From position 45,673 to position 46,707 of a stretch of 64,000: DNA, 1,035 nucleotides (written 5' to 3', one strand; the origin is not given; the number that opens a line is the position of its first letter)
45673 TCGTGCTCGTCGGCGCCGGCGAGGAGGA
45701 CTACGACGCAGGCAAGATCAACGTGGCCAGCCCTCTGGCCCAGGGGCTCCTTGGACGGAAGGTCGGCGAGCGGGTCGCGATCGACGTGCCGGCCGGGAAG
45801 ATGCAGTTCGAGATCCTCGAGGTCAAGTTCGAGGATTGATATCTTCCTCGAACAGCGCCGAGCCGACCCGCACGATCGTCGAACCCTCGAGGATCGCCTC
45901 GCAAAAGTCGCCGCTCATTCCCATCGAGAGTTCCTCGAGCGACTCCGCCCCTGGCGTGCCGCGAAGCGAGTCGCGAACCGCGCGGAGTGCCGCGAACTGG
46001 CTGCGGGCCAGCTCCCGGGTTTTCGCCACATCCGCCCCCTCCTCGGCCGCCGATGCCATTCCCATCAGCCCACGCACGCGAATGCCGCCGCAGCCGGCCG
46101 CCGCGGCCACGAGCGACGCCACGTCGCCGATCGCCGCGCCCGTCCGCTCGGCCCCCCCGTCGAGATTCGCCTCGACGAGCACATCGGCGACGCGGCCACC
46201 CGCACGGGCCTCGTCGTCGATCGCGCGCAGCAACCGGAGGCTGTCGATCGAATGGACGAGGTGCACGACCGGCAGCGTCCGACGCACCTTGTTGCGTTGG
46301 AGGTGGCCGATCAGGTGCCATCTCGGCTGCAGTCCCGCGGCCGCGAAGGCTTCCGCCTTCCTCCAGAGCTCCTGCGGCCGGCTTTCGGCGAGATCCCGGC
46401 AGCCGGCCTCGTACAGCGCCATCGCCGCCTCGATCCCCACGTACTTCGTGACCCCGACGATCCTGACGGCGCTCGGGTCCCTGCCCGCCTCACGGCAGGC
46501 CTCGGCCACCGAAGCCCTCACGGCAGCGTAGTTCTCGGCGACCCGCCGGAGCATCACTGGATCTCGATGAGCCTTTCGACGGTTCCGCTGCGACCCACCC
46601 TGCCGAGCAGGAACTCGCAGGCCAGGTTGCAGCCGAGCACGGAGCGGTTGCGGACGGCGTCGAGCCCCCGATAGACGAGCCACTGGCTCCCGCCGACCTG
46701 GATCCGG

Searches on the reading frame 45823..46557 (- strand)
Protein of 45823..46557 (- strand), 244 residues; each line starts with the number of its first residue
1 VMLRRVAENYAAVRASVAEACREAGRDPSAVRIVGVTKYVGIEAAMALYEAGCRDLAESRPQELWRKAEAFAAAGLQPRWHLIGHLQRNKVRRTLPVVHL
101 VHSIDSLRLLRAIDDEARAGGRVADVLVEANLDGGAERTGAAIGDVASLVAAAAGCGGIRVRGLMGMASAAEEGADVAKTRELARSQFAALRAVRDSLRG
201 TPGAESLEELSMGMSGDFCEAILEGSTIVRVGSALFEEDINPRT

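Call 50: search_protein_families(library=pfam, proteins=[window:45823-46557:-], max_evalue=0.001)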
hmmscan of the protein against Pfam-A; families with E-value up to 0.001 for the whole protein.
window:45823-46557:- (244 aa): 1 family
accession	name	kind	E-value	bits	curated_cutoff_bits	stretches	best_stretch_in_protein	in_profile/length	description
PF01168.26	Ala_racemase_N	-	2e-21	77.1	24.1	1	30-236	20-216/220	Alanine racemase, N-terminal domain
